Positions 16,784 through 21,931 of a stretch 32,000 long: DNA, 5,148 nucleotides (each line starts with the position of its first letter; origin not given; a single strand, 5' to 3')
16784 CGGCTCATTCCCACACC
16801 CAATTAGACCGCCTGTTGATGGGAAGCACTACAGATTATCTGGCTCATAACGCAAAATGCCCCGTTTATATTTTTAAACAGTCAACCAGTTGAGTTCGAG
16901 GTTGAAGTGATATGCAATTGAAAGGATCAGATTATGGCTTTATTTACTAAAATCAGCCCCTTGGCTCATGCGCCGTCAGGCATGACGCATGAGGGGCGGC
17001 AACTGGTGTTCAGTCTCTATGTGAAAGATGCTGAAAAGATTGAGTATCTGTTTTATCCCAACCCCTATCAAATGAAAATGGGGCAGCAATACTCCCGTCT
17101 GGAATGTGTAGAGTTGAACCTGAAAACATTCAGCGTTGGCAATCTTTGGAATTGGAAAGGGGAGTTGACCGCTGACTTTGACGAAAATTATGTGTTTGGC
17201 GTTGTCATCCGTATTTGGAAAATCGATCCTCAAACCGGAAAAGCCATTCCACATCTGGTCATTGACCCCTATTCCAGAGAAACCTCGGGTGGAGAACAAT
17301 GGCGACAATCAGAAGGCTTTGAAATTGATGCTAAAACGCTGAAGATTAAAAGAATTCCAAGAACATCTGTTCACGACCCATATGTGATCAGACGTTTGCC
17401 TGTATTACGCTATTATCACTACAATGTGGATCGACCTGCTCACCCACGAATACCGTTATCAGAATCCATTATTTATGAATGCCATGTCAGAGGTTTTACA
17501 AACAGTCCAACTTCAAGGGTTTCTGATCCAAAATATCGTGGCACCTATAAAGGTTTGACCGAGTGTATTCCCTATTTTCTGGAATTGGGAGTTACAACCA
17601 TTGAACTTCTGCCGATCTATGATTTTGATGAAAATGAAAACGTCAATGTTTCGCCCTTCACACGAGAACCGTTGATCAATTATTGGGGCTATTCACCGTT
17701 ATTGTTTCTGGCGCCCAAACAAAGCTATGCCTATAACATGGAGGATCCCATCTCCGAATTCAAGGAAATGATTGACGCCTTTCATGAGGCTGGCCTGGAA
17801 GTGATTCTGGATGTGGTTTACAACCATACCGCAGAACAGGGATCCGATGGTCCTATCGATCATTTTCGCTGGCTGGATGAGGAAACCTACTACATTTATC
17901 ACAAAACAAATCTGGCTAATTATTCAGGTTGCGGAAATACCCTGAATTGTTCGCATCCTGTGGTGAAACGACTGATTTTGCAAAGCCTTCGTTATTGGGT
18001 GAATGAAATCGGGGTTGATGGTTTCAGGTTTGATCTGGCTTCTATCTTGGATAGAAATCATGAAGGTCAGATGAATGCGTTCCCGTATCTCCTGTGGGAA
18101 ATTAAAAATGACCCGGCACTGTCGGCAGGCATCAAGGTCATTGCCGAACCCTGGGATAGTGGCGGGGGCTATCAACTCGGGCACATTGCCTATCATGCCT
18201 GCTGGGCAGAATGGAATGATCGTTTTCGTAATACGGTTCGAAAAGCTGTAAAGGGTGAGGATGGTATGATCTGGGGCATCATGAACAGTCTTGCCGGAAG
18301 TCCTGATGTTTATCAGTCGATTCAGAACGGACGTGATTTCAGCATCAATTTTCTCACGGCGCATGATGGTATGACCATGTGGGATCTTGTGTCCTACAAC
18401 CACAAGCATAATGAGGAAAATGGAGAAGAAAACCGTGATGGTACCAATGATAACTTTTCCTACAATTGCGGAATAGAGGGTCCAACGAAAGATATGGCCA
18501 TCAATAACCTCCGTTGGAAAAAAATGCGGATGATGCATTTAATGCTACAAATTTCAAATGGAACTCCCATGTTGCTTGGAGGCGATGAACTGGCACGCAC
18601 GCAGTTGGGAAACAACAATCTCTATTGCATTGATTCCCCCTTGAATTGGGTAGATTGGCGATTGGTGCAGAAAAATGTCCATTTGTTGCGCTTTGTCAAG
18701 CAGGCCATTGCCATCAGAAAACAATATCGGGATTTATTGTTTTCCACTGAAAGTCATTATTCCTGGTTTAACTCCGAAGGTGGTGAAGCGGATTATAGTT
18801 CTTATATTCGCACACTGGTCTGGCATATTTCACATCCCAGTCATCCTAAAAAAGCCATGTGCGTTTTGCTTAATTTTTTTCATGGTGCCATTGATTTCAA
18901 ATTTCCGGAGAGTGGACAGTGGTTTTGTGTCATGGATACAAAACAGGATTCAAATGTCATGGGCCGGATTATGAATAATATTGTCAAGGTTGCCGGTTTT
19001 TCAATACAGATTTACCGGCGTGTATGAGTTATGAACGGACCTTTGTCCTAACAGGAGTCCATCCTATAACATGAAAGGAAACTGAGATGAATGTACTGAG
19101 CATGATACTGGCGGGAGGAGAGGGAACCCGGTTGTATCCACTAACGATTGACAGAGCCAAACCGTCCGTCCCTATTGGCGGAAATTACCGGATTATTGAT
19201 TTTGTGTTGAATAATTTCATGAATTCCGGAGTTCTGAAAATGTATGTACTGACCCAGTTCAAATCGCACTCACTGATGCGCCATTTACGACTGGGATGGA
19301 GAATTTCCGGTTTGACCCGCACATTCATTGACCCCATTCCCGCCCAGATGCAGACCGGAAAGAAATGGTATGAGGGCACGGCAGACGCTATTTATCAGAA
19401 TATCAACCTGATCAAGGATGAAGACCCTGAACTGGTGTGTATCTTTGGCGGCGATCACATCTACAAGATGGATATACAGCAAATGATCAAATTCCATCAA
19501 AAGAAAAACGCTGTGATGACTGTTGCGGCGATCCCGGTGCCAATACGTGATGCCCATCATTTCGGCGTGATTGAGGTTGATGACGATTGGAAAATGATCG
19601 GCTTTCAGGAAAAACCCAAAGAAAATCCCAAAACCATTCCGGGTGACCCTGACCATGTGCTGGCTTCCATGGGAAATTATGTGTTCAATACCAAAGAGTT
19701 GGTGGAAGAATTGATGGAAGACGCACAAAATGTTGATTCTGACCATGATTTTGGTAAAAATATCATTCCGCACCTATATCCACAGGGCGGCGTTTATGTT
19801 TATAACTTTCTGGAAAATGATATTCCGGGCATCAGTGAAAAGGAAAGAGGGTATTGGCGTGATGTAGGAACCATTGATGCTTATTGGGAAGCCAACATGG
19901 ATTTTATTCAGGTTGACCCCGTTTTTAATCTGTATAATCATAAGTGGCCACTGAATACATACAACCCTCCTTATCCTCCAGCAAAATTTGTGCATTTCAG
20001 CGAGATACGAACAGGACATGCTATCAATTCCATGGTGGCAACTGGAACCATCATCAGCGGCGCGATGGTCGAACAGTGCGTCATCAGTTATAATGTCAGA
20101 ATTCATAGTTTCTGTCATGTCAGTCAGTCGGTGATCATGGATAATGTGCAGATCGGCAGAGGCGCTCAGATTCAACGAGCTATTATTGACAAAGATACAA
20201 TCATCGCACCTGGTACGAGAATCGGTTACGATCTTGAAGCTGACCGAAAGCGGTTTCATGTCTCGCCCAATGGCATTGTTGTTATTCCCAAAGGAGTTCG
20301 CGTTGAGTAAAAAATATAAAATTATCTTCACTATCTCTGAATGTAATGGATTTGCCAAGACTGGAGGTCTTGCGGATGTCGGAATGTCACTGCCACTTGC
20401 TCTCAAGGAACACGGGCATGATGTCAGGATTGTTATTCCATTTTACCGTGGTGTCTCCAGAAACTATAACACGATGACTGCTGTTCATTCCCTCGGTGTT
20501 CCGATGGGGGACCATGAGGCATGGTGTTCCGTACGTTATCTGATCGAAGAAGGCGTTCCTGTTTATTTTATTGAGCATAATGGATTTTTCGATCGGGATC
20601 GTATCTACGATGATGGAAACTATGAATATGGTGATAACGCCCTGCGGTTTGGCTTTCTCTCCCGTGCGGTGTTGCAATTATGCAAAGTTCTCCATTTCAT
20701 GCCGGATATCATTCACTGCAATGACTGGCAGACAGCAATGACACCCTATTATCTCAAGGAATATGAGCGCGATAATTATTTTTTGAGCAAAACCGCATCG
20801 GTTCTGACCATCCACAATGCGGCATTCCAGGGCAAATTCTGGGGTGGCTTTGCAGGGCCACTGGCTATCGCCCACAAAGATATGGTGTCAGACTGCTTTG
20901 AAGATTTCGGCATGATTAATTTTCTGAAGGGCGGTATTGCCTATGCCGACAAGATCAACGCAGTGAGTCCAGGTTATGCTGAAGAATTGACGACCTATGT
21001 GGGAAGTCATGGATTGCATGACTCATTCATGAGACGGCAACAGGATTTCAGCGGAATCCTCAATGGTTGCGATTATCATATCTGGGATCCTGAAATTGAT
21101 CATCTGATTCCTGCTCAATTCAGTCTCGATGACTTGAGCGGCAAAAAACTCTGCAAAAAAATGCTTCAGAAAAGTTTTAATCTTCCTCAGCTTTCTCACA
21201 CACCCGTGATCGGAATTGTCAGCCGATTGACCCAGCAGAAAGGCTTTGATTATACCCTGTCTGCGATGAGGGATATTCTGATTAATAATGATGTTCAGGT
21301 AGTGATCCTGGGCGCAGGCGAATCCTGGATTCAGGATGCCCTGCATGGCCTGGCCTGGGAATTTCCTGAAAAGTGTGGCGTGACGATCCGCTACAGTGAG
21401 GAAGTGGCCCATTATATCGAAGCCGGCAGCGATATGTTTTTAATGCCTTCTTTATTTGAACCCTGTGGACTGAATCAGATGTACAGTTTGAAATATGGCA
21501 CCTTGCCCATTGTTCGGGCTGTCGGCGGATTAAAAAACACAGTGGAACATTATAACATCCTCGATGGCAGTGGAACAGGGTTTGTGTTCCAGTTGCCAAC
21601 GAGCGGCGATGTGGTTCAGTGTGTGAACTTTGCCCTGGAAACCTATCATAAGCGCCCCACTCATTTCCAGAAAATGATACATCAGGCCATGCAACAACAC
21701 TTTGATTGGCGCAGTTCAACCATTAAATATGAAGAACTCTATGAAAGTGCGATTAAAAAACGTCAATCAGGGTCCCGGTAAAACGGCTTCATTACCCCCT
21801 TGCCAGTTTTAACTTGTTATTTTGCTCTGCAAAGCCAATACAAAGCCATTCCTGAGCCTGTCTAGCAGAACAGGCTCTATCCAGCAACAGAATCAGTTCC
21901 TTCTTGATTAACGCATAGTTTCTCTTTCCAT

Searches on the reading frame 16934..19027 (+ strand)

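Call 22: search_protein_families(library=pfam, proteins=[window:16934-19027:+], max_evalue=0.001)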
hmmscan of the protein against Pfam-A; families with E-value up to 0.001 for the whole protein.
window:16934-19027:+ (697 aa): 1 family
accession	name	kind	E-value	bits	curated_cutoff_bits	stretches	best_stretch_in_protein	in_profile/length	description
PF00128.31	Alpha-amylase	-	1.3e-19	71.2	22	2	197-302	10-95/446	Alpha amylase, catalytic domain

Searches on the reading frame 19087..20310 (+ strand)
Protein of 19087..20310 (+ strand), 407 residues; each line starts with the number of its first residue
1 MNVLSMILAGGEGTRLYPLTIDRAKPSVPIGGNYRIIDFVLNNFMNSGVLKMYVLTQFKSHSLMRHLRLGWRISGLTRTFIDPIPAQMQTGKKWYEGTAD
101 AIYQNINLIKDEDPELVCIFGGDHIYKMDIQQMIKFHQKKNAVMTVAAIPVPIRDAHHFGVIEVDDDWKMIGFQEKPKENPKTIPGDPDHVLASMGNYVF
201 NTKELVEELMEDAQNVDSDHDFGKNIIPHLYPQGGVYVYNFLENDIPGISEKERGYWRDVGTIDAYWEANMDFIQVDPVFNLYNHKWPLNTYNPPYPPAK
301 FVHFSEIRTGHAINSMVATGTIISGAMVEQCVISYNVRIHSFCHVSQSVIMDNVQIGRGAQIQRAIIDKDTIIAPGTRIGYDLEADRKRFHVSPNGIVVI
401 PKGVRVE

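Call 22: search_protein_families(library=pfam, proteins=[window:19087-20310:+], max_evalue=0.001)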
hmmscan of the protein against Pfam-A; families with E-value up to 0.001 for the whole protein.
window:19087-20310:+ (407 aa): 6 families
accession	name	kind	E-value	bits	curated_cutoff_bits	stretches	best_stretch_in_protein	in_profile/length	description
PF00483.29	NTP_transferase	-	2.5e-63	214.3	21.2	1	5-273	2-242/245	Nucleotidyl transferase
PF24894.1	Hexapep_GlmU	-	3.2e-40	136.9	23.3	1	297-400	1-104/104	GlmU-like, C-terminal hexapeptide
PF25247.1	LbH_GLGC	-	5e-09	36.7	27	1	306-405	7-129/135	GLGC left-handed parallel beta-helix domain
PF25084.1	LbH_EIF2B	-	5.5e-09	36.4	54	1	314-379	21-87/105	EIF2B subunit epsilon LbH domain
PF00132.30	Hexapep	-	3.4e-07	30.1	27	1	348-380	2-35/36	Bacterial transferase hexapeptide (six repeats)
PF12804.13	NTP_transf_3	-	0.00086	20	27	0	6-141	2-115/160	MobA-like NTP transferase domain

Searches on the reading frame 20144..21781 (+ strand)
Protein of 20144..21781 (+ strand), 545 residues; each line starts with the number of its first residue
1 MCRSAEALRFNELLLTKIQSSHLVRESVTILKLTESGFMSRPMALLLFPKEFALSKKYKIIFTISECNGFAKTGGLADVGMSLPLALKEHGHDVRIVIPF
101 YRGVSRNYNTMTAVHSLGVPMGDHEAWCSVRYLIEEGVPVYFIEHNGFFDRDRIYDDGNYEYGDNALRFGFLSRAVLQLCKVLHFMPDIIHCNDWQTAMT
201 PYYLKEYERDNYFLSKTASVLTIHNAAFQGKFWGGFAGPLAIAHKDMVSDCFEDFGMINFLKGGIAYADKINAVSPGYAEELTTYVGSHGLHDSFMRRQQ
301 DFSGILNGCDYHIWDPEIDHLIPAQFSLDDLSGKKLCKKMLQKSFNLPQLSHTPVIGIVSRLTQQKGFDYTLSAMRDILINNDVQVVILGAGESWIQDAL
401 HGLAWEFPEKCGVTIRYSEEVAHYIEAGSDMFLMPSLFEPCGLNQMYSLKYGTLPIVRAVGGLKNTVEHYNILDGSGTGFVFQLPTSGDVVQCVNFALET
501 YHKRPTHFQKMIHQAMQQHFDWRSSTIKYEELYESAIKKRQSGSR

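Call 22: search_protein_families(library=pfam, proteins=[window:20144-21781:+], max_evalue=0.001)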
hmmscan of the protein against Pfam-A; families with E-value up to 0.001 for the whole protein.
window:20144-21781:+ (545 aa): 4 families
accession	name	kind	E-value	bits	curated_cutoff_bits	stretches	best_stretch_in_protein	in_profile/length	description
PF08323.17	Glyco_transf_5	-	4.1e-76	256.3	22.7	1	59-293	1-235/239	Starch synthase catalytic domain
PF00534.26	Glycos_transf_1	-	1.6e-14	54.2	26.4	1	352-503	14-160/172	Glycosyl transferases group 1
PF13692.12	Glyco_trans_1_4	-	9e-11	42.6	27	1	354-470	2-118/142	Glycosyl transferases group 1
PF13439.12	Glyco_transf_4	-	9.9e-06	26.1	28.5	0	131-286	13-152/170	Glycosyltransferase Family 4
